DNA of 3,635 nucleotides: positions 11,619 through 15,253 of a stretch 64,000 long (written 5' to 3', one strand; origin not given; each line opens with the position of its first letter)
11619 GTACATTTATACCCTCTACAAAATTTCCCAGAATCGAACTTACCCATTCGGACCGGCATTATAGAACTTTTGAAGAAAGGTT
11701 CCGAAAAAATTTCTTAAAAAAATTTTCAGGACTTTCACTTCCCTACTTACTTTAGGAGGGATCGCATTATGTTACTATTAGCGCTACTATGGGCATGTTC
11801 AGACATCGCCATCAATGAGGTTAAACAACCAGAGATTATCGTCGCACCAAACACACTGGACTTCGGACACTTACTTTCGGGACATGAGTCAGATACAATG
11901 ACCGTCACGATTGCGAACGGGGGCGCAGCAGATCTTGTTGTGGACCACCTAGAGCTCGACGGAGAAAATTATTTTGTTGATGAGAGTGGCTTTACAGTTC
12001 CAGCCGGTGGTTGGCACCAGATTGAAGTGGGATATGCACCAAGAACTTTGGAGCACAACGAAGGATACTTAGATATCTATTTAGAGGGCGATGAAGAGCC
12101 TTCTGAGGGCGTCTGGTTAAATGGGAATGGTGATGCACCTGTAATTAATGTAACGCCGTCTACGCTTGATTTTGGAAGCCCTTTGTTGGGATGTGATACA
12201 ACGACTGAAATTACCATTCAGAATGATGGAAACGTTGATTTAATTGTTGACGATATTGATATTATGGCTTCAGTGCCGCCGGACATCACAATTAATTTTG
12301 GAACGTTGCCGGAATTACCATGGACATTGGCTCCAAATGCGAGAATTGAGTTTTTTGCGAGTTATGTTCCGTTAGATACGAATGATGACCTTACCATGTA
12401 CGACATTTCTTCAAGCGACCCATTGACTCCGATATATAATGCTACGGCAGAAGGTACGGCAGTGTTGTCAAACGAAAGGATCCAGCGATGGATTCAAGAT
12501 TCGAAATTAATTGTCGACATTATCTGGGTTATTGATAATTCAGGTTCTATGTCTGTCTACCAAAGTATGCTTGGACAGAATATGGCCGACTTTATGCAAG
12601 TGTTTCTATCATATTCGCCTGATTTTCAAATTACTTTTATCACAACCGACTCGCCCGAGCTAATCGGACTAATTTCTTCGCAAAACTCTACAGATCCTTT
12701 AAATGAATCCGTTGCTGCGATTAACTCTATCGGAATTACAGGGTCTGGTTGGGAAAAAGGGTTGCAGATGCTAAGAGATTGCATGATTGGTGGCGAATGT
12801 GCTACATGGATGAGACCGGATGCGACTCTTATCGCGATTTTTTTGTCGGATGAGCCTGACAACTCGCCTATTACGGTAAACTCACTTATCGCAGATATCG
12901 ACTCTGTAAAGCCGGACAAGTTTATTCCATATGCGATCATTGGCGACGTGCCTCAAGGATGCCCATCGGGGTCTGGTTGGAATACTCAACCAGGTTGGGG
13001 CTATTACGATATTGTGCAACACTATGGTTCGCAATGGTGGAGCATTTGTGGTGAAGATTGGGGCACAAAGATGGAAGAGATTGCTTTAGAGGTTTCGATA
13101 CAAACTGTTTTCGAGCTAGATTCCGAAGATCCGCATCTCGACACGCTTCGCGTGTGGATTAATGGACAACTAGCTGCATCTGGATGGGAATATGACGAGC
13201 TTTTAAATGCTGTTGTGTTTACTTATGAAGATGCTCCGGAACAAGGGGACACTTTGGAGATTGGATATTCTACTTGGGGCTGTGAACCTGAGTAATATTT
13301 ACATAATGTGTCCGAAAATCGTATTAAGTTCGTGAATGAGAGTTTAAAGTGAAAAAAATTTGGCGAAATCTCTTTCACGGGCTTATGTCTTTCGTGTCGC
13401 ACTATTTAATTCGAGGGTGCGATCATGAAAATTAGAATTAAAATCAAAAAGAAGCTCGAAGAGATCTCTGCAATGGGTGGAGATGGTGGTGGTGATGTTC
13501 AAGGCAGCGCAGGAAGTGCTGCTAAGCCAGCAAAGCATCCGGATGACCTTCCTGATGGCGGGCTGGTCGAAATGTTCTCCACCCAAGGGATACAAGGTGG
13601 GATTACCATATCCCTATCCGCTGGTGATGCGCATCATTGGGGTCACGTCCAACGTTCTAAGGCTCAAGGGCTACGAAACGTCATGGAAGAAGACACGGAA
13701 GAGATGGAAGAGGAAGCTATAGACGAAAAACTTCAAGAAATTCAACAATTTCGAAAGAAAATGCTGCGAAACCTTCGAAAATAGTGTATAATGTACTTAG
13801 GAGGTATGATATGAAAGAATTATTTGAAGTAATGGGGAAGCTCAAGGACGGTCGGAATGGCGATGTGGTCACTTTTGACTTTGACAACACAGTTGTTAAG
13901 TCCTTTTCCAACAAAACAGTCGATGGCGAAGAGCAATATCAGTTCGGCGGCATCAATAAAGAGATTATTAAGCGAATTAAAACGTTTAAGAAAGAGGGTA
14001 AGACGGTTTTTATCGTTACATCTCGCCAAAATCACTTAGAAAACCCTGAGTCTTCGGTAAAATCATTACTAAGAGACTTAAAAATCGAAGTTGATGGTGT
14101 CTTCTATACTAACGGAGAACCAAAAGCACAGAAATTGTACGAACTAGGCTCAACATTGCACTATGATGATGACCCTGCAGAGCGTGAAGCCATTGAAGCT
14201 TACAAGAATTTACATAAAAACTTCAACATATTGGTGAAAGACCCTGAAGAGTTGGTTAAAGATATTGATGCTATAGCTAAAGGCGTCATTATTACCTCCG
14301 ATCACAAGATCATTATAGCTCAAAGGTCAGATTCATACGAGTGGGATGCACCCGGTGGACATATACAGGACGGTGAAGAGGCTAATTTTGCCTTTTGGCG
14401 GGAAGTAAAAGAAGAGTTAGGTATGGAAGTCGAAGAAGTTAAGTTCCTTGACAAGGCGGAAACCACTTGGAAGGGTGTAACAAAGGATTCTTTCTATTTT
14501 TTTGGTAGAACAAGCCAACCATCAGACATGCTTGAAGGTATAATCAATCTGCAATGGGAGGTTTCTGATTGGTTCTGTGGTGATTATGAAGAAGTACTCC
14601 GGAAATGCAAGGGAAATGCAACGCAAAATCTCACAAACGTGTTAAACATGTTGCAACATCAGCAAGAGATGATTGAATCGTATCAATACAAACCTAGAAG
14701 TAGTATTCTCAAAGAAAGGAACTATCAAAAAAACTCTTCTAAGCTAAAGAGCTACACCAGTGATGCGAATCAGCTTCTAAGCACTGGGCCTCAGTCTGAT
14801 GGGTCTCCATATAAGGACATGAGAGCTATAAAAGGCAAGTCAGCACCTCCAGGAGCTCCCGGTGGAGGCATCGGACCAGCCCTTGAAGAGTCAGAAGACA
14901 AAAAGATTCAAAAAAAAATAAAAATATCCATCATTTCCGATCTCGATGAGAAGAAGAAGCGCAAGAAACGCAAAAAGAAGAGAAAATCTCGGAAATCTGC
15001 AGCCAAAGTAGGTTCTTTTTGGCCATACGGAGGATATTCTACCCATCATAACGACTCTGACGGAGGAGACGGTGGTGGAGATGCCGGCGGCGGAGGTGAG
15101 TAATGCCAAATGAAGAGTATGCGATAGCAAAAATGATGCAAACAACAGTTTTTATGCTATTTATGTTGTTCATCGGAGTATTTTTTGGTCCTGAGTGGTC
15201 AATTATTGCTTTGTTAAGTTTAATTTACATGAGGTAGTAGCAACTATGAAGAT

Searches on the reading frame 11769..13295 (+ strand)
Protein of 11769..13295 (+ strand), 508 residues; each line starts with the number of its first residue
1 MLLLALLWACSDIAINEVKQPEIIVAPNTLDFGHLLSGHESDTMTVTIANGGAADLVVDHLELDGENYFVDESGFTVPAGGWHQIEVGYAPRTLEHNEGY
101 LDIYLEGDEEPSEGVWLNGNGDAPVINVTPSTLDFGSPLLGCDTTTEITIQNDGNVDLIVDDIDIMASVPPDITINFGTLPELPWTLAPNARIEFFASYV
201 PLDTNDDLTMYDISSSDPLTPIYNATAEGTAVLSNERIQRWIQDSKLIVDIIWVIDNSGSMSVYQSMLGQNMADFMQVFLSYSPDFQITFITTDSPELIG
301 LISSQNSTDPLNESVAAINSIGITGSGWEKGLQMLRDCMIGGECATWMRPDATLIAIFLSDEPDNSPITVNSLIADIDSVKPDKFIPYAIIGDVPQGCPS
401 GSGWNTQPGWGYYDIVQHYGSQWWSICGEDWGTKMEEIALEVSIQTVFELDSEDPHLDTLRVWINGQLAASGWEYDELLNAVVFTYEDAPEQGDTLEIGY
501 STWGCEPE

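Call 12: search_protein_families(library=pfam, proteins=[window:11769-13295:+], max_evalue=0.01)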
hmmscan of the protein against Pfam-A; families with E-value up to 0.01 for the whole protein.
window:11769-13295:+ (508 aa): 4 families
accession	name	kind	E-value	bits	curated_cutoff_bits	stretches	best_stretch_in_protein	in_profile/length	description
PF22544.2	HYDIN_VesB_CFA65-like_Ig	-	6e-09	36.5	25.5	1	22-99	2-80/100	HYDIN/CFA65/VesB-like, Ig-like domain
PF07610.17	DUF1573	-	4.7e-05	23.8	26.1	0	27-112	5-90/98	Protein of unknown function (DUF1573)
PF22073.2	Cep192_D4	-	0.00076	20.1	35.5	0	23-121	4-111/112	Cep192 domain 4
PF15780.11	ASH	-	0.00088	19.8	27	0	22-92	2-77/98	Abnormal spindle-like microcephaly-assoc'd, ASPM-SPD-2-Hydin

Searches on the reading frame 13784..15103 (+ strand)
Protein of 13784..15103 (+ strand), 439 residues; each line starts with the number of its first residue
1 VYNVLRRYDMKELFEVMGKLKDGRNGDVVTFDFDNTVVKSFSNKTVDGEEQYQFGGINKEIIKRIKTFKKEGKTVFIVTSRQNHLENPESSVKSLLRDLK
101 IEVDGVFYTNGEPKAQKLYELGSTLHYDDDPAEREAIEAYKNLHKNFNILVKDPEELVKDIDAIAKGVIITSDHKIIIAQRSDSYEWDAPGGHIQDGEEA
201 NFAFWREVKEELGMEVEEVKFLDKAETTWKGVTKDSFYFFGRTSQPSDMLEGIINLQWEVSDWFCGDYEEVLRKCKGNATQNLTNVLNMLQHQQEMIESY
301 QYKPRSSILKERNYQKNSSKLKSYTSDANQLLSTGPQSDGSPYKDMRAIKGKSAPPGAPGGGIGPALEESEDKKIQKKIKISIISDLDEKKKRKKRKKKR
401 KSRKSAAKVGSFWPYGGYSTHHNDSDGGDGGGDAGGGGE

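Call 12: search_protein_families(library=pfam, proteins=[window:13784-15103:+], max_evalue=0.01)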
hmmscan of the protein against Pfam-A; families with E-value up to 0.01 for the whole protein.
window:13784-15103:+ (439 aa): 4 families
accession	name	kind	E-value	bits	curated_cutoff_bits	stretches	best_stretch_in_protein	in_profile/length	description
PF00293.34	NUDIX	-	8.3e-12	45.7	21.1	1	167-271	7-118/134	NUDIX domain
PF08645.17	PNK3P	-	3.1e-05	24.2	22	1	28-94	2-67/161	Polynucleotide kinase 3 phosphatase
PF25184.1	YxzE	-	0.0008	20.8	40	1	387-438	20-62/65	YxzE-like putative bacteriocin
PF06189.17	5-nucleotidase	-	0.00083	18.6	28.2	1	64-133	208-282/302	5'-nucleotidase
